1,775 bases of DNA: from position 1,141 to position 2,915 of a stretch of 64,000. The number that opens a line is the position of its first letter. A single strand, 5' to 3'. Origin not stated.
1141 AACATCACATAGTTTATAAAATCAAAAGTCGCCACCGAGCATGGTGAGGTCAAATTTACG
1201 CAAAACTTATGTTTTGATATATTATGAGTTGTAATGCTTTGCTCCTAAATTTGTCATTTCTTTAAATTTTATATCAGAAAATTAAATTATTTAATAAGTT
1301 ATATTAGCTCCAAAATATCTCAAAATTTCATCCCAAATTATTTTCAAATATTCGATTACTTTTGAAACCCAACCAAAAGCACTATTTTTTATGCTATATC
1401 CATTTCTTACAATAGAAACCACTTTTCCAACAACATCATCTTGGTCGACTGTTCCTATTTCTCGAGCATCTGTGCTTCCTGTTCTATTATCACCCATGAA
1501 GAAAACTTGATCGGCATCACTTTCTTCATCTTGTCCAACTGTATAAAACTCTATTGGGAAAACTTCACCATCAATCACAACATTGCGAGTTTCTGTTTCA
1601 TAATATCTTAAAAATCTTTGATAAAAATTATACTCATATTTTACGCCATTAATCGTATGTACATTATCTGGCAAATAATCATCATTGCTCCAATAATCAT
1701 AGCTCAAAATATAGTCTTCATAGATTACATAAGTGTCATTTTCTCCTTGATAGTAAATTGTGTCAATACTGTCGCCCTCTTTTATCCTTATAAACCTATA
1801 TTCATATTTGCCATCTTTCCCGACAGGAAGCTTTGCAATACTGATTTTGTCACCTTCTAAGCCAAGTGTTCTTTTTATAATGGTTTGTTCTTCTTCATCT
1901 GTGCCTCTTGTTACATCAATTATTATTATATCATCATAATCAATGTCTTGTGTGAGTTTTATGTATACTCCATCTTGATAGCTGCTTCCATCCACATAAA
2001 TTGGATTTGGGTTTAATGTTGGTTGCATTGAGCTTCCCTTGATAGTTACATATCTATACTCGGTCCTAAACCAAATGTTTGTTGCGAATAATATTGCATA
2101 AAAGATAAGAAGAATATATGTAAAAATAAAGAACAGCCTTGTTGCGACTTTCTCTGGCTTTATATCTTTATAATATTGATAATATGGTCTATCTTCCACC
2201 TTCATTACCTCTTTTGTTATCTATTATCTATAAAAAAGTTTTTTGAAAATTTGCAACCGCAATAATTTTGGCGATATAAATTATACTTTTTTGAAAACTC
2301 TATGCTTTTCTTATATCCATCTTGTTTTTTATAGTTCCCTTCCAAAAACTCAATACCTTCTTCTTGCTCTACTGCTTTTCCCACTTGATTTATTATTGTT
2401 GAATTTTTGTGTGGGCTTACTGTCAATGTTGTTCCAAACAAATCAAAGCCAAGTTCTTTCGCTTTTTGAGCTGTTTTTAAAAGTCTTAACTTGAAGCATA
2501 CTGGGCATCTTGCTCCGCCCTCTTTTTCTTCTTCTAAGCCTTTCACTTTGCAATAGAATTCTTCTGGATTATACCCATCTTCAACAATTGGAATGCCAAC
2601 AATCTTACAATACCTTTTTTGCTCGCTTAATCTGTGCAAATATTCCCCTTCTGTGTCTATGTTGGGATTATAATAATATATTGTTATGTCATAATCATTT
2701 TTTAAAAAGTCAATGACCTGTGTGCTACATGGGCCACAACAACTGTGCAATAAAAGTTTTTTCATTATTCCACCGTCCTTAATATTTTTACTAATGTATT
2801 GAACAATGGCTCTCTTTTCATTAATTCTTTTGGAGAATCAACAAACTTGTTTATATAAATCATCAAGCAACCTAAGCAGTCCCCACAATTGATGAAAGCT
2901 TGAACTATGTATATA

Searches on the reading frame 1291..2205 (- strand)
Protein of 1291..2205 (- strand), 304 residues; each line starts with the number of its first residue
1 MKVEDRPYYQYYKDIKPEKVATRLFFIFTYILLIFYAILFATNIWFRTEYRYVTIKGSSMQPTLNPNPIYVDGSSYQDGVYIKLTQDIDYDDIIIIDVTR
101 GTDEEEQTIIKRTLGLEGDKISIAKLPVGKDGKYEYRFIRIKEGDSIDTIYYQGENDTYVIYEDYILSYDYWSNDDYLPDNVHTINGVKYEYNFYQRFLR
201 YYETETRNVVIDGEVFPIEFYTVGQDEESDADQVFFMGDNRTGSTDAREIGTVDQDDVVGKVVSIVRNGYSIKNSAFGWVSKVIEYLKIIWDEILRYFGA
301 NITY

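Call 80: search_protein_families(library=pfam, proteins=[window:1291-2205:-], max_evalue=0.00001)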
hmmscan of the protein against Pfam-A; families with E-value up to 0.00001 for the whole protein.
window:1291-2205:- (304 aa): 1 family
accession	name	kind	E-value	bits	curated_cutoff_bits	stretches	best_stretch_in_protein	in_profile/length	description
PF10502.14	Peptidase_S26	-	2e-20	73.9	22.9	2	29-126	3-90/168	Signal peptidase, peptidase S26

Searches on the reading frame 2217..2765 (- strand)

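Call 80: search_protein_families(library=pfam, proteins=[window:2217-2765:-], max_evalue=0.00001)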
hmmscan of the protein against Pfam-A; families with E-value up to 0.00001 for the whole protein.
window:2217-2765:- (182 aa): 1 family
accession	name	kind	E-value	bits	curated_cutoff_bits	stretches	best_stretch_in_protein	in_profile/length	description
PF02677.20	QueH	-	3.1e-68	229.7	23.5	1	4-176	1-174/175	Epoxyqueuosine reductase QueH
